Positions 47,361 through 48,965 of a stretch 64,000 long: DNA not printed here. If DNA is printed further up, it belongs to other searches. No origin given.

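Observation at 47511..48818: RNA ligase candidate with a non-canonical KxHG motif I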

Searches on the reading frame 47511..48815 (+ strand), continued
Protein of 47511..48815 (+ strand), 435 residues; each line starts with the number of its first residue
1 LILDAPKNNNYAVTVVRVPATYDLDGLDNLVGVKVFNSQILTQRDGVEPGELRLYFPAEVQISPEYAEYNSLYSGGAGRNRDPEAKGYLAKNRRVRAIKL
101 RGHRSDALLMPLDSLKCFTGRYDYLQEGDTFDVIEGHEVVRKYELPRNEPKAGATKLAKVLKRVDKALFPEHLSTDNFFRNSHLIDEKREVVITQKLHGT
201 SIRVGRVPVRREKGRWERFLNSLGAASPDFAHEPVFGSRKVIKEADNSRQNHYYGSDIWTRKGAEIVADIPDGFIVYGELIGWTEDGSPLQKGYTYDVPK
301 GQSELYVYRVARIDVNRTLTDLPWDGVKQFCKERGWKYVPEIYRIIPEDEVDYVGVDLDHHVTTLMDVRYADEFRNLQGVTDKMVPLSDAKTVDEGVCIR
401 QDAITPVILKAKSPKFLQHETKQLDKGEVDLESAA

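Call 66: search_dna_similar(query=window:47511-48815:+, collection=phages, mode=protein, max_evalue=0.00001, max_rows=30, rows=spread)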
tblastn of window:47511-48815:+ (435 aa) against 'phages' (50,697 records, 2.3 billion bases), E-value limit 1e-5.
Records with a match: 379; places in all: 380; records where one place covers at least 80% of the query: 370.
Best place of each record, by identity: >=99% 2; 90-95% 4; 80-90% 2; 60-80% 4; <60% 367.
By first word of the organism name: Mycobacterium 296; Microbacterium 27; Gordonia 22; Prevotella 15; Bacillus 8; Synechococcus 2; Alishewanella 2; Xanthomonas 1; Stenotrophomonas 1; Nitratidesulfovibrio 1; and 4 more.
By host as written in the record: Mycobacterium smegmatis mc2 155 208; Mycobacterium smegmatis mc#155 47; Gordonia terrae 3612 20; Mycobacterium smegmatis mc2155 20; Prevotella sp. 15; Microbacterium foliorum NRRL B-24224 SEA 9; Microbacterium foliorum NRRL B-24224 8; Mycobacterium sp. 7; and 23 more.
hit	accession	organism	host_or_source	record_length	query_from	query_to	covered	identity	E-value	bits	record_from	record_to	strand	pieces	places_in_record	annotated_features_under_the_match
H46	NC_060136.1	Gordonia phage Kudefre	Gordonia terrae 3612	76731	1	435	100%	99.8%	0e+0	892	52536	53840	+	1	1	90: RNA ligase | 89: hypothetical protein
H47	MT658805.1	Gordonia phage Rabbitrun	Gordonia Terrae CAG3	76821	8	435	98%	60.4%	2e-161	509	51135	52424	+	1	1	84: RNA ligase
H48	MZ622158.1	Mycobacterium phage Thresher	Mycobacterium smegmatis mc2 155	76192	1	435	100%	56.7%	2e-156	495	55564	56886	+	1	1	94: RNA ligase | 93: hypothetical protein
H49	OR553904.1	Mycobacterium phage StolenFromERC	Mycobacterium smegmatis mc2 155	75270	3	435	100%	56.9%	8e-157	496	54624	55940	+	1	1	94: RNA ligase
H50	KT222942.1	Mycobacterium phage Dusk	Mycobacterium smegmatis mc2 155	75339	3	435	100%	56.9%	1e-156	495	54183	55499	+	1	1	RNA ligase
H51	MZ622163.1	Mycobacterium phage Filch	Mycobacterium smegmatis mc2 155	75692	1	435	100%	56.4%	4e-156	494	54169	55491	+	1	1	93: RNA ligase | 92: hypothetical protein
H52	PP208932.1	Mycobacterium phage SophKB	Mycobacterium smegmatis mc#155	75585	3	435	100%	56.7%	9e-157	496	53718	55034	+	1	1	88: RNA ligase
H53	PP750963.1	Mycobacterium phage Stank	Mycobacterium smegmatis mc2155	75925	3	435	100%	56.7%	5e-156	494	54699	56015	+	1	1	93: RNA ligase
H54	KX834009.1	Mycobacterium phage Goldilocks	Mycobacterium smegmatis mc2 155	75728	3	435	100%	56.7%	1e-155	493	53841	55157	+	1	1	RNA ligase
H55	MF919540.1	Mycobacterium phage Willez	Mycobacterium smegmatis mc2 155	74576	3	435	100%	56.7%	5e-155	491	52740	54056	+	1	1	RNA ligase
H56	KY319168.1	Mycobacterium phage CrystalP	Mycobacterium smegmatis mc2 155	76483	3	435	100%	56.7%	5e-155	491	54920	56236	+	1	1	90: RNA ligase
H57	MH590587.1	Mycobacterium phage xkcd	Mycobacterium smegmatis mc2 155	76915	3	435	100%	56.5%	8e-156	493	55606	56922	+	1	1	94: RNA ligase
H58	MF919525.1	Mycobacterium phage Murica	Mycobacterium smegmatis mc2 155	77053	3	435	100%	56.5%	3e-155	491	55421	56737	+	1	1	RNA ligase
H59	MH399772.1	Mycobacterium phage Constella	Mycobacterium smegmatis mc2 155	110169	3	435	100%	55.7%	3e-152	483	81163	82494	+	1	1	149: RNA ligase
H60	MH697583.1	Mycobacterium phage EricMillard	soil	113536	3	435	100%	53.8%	6e-146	465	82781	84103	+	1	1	151: RNA ligase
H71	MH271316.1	Microbacterium phage Tandem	Microbacterium paraoxydans NWU1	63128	1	433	100%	38.2%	3e-80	275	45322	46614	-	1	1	74: RNA ligase | 75: hypothetical protein | 73: hypothetical protein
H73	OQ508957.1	Alishewanella phage vB_AspM_Slickus01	Alishewanella sp. SMS8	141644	7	435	99%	26.0%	2e-32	136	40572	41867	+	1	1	putative RNA ligase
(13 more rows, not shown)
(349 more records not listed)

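Call 68: get_annotated_region(hit=H56, flank=6000)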
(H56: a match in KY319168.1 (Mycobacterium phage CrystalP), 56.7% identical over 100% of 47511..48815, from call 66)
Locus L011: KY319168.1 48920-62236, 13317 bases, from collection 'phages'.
description: Mycobacterium phage CrystalP, complete genome.
organism: Mycobacterium phage CrystalP (NCBI taxid 1932894)
taxonomy: Viruses; Duplodnaviria; Heunggongvirae; Uroviricota; Caudoviricetes; Kostyavirus; Kostyavirus toto
host: Mycobacterium smegmatis mc2 155; source: soil; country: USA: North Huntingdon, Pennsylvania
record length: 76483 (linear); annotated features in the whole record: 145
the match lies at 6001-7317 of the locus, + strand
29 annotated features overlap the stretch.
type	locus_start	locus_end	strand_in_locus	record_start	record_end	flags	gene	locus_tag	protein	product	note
CDS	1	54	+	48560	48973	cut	75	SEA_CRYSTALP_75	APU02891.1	HNH endonuclease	-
CDS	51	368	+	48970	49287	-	76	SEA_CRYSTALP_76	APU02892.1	hypothetical protein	-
CDS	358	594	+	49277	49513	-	77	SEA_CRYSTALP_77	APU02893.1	hypothetical protein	-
CDS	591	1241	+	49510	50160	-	78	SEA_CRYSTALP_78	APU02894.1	hypothetical protein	-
CDS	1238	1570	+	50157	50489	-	79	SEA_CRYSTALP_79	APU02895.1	hypothetical protein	-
CDS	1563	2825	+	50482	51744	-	80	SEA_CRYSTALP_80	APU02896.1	dsDNA helicase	DnaB dsDNA helicase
CDS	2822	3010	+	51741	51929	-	81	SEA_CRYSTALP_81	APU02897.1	hypothetical protein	-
CDS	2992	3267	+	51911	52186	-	82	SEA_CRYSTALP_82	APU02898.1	WhiB family transcription factor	-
CDS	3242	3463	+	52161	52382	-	83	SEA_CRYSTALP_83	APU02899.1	hypothetical protein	-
CDS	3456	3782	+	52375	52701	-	84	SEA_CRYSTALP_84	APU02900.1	hypothetical protein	-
CDS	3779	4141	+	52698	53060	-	85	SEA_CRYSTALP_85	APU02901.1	holliday junction resolvase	Hjc holliday junction resolvase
CDS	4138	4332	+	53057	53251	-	86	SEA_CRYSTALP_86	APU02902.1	hypothetical protein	-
CDS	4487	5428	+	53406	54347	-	87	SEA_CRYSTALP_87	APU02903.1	polynucleotide kinase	-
CDS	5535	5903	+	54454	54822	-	88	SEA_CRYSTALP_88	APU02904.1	hypothetical protein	-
CDS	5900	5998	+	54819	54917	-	89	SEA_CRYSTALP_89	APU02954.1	hypothetical protein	-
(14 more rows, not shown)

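Call 69: get_annotated_region(hit=H71, flank=6000)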
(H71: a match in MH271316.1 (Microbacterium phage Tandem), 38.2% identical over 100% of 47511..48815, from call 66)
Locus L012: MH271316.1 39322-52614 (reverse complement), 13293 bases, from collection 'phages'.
description: Microbacterium phage Tandem, complete genome.
organism: Microbacterium phage Tandem (NCBI taxid 2201443)
taxonomy: Viruses; Duplodnaviria; Heunggongvirae; Uroviricota; Caudoviricetes
host: Microbacterium paraoxydans NWU1; source: soil; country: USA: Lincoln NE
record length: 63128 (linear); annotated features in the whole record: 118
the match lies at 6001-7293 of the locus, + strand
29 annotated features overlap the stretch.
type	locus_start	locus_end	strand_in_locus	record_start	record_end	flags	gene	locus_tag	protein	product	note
CDS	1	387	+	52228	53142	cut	91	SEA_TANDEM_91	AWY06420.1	hypothetical protein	-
CDS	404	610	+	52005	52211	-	90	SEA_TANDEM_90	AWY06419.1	hypothetical protein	-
CDS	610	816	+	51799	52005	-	89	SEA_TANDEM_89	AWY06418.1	hypothetical protein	-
CDS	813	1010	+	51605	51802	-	88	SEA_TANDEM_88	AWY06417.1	hypothetical protein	-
CDS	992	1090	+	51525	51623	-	87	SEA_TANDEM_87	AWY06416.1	hypothetical protein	-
CDS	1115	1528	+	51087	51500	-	86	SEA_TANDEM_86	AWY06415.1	hypothetical protein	-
CDS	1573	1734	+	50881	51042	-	85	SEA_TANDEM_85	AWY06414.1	hypothetical protein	-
CDS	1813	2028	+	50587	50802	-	84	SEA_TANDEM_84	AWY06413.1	hypothetical protein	-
CDS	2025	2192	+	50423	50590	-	83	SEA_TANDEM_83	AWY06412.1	hypothetical protein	-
CDS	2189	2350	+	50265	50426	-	82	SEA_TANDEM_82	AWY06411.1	hypothetical protein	-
CDS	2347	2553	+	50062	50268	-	81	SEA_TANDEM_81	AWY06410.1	hypothetical protein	-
CDS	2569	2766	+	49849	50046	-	80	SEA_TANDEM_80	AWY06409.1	hypothetical protein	-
CDS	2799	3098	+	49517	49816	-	79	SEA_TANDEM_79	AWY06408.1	hypothetical protein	-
CDS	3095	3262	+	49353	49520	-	78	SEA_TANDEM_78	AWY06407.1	hypothetical protein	-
CDS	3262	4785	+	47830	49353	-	77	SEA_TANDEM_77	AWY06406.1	DNA helicase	-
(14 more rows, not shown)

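Call 70: get_annotated_region(hit=H73, flank=6000)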
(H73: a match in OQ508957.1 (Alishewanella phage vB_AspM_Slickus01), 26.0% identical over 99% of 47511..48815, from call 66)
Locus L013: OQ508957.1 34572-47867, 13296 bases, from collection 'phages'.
description: Alishewanella phage vB_AspM_Slickus01, complete genome.
organism: Alishewanella phage vB_AspM_Slickus01 (NCBI taxid 3038239)
taxonomy: Viruses; Duplodnaviria; Heunggongvirae; Uroviricota; Caudoviricetes
host: Alishewanella sp. SMS8; source: surface microlayer; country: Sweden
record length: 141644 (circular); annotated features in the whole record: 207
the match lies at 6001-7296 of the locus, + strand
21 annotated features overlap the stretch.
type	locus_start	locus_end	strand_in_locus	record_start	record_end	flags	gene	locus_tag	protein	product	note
CDS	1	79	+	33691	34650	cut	-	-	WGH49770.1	host ATPase affecting protein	-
CDS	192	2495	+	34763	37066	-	-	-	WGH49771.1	ribonucleotide reductase alpha subunit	-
CDS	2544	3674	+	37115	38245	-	-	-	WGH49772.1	ribonucleoside diphosphate reductase subunit beta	-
CDS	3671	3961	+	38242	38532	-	-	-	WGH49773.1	hypothetical protein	-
CDS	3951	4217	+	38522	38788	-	-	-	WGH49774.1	hypothetical protein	-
CDS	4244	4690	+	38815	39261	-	-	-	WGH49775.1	head completion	-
CDS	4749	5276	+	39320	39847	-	-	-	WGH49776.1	HNH homing endonuclease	-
CDS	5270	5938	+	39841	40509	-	-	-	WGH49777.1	hypothetical protein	-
CDS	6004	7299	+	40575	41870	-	-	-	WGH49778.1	putative RNA ligase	-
CDS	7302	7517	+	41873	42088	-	-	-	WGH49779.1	hypothetical protein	-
CDS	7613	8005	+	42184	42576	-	-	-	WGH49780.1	hypothetical protein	-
CDS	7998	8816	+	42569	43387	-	-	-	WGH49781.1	ribose-phosphate pyrophosphokinase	-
CDS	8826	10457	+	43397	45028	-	-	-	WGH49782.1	nicotinate phosphoribosyltransferase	-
CDS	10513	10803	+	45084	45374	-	-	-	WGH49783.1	hypothetical protein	-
CDS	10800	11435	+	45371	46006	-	-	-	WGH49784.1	hypothetical protein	-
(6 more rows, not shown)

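Call 74: find_related_loci(query=A1, collection=viral_contigs, flank=10000)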
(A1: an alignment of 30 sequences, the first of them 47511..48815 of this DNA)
Query A1 (435 aa) in viral_contigs; peptide patterns used: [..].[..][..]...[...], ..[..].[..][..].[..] (x = any residue, [..] = any of these).
97 stretches matched a pattern; 62 encode a relative of the query (tblastn E <= 1e-3); 62 distinct loci.
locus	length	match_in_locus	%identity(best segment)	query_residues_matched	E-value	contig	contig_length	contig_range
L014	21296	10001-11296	89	1-435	0e+0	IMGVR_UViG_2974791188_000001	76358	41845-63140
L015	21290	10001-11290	60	8-435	1e-164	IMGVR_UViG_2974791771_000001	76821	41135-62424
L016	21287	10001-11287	61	8-435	4e-163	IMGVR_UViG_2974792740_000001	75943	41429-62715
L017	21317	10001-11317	57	3-435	6e-160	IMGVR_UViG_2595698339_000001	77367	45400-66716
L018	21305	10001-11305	58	1-435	6e-159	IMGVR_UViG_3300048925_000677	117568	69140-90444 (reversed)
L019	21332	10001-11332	56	3-435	2e-155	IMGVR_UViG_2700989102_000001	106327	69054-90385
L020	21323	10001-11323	54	3-435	6e-151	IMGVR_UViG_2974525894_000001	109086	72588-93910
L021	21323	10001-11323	53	3-435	8e-147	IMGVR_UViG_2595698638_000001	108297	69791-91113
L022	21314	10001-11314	53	3-435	5e-146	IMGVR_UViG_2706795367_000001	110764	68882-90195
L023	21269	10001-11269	54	3-435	2e-145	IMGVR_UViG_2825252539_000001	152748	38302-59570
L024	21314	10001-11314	54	3-435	1e-145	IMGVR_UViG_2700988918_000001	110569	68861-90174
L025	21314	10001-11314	53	3-435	2e-144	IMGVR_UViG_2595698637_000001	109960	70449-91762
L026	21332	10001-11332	56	3-435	3e-157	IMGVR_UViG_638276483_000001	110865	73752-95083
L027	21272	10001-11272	50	3-435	1e-132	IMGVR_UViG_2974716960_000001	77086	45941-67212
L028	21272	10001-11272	51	3-435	4e-132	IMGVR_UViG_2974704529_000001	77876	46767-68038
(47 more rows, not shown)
